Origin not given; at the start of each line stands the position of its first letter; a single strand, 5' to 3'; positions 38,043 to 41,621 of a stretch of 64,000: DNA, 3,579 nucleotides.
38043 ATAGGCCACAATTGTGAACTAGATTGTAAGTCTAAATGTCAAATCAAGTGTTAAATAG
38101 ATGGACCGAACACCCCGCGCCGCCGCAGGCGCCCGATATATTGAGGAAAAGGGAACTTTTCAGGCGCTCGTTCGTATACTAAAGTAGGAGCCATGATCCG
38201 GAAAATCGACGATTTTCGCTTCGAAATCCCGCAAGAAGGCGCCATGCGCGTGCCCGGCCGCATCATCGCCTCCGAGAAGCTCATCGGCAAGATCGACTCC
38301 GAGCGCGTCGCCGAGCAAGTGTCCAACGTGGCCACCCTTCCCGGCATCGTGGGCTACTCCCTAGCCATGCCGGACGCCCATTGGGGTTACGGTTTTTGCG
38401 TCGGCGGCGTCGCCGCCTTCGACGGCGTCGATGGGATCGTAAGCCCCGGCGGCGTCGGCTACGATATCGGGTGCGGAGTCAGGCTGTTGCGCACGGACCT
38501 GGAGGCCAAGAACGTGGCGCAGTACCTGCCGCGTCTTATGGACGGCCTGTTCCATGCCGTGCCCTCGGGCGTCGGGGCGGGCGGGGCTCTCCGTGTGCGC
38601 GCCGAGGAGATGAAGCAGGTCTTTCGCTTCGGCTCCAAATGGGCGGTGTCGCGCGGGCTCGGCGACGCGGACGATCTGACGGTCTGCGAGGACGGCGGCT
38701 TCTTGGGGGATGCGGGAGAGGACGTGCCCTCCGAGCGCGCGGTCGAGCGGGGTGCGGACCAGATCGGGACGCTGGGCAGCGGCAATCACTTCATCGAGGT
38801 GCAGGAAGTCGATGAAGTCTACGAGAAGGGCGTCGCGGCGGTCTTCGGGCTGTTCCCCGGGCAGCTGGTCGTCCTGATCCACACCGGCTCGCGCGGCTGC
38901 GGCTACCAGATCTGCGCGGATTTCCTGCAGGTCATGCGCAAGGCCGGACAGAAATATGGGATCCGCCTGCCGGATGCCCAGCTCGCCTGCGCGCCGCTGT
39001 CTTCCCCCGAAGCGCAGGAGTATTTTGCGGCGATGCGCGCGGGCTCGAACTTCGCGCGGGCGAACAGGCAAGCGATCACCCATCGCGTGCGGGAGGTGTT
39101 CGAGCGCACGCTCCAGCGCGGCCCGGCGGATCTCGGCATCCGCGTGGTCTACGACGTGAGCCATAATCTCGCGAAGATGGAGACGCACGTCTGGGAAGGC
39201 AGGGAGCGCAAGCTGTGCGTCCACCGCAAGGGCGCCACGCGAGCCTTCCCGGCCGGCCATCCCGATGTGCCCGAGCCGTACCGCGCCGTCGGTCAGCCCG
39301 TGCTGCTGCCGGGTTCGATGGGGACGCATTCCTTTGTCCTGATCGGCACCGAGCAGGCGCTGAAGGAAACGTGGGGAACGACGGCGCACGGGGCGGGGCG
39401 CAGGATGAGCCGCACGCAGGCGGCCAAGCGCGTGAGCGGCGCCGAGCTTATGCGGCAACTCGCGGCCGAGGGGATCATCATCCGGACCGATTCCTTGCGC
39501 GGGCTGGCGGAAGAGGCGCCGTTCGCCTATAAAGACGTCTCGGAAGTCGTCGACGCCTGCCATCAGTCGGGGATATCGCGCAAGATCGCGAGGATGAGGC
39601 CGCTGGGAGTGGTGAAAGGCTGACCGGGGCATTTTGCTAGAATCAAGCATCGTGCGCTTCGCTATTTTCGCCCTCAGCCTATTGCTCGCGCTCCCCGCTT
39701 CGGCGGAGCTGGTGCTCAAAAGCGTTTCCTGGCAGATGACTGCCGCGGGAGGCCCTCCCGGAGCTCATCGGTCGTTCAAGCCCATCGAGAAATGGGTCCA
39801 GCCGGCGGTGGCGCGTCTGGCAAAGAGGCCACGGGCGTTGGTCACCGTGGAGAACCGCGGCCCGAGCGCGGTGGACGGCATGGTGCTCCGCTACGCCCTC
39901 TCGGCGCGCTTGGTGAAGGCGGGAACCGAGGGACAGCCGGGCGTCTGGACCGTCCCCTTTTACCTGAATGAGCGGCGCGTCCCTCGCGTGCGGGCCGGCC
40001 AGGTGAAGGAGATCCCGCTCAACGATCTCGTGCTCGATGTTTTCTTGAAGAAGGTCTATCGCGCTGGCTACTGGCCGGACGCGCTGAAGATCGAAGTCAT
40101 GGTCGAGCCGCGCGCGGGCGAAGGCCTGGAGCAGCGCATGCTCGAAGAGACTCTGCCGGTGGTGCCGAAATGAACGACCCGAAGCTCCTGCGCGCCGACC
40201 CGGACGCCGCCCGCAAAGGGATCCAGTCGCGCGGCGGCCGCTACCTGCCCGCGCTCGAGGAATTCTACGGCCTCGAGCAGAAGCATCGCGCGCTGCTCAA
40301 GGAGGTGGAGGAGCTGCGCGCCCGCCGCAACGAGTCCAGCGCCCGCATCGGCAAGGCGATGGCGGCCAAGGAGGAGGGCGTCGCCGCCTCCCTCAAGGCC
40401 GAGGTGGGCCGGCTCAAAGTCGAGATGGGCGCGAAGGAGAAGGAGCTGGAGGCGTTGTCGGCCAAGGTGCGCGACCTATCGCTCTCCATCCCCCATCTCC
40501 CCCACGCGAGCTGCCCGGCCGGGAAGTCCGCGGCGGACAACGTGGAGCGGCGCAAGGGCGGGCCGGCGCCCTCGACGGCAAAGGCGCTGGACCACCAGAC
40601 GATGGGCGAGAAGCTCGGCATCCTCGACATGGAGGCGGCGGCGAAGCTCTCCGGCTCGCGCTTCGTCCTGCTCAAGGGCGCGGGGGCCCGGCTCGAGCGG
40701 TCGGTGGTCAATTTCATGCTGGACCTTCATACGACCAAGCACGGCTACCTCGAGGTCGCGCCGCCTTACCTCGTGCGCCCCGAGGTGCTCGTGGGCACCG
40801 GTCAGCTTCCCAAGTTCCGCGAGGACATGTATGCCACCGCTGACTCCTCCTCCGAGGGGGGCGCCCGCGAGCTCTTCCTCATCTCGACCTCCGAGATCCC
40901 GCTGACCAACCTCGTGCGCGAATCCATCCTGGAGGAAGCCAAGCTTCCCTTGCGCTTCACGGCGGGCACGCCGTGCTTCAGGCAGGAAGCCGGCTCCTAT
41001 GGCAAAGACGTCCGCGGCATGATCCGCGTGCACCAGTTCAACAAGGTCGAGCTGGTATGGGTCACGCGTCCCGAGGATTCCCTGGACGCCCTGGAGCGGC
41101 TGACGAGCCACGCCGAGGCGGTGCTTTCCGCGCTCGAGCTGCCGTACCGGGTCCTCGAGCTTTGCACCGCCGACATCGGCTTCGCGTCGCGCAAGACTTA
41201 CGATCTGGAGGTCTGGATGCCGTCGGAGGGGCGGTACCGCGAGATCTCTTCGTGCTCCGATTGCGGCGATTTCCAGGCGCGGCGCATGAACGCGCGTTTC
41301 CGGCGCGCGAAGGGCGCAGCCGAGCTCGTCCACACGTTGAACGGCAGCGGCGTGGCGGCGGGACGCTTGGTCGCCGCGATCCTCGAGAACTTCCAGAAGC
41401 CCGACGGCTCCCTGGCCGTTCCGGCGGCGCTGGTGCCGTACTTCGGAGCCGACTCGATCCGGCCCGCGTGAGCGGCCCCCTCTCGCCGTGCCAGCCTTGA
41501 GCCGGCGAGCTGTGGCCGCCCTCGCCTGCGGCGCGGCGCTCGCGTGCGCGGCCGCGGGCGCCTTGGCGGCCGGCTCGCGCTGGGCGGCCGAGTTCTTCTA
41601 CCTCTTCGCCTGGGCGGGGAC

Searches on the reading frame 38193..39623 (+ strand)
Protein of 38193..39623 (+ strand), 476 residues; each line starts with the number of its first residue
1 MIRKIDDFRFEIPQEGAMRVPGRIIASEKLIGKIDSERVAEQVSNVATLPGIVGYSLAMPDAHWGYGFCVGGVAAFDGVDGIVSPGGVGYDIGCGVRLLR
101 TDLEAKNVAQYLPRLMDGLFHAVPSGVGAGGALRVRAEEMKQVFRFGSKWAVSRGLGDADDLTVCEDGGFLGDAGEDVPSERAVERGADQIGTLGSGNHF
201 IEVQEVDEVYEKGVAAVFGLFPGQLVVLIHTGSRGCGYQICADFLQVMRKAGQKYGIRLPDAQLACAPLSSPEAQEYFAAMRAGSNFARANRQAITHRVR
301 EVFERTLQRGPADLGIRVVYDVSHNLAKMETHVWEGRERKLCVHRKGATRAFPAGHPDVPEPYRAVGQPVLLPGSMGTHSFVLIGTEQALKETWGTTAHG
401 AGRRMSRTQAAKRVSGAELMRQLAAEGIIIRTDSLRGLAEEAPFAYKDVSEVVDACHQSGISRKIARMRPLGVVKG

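Call 61: search_protein_families(library=pfam, proteins=[window:38193-39623:+], max_evalue=0.00001)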
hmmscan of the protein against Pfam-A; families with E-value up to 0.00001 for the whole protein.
window:38193-39623:+ (476 aa): 1 family
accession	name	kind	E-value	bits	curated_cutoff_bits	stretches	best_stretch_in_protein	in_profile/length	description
PF01139.22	RtcB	-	6.4e-167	556.5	27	1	42-476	1-426/426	tRNA-splicing ligase RtcB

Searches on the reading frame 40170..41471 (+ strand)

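Call 61: search_protein_families(library=pfam, proteins=[window:40170-41471:+], max_evalue=0.00001)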
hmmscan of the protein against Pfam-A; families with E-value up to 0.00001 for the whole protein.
window:40170-41471:+ (433 aa): 2 families
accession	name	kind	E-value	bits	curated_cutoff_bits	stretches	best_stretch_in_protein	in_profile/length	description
PF00587.30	tRNA-synt_2b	-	4.8e-40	138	29.3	1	232-408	8-179/179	tRNA synthetase class II core domain (G, H, P, S and T)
PF02403.27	Seryl_tRNA_N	-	2.8e-22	79.4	28.2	1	1-111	1-108/108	Seryl-tRNA synthetase N-terminal domain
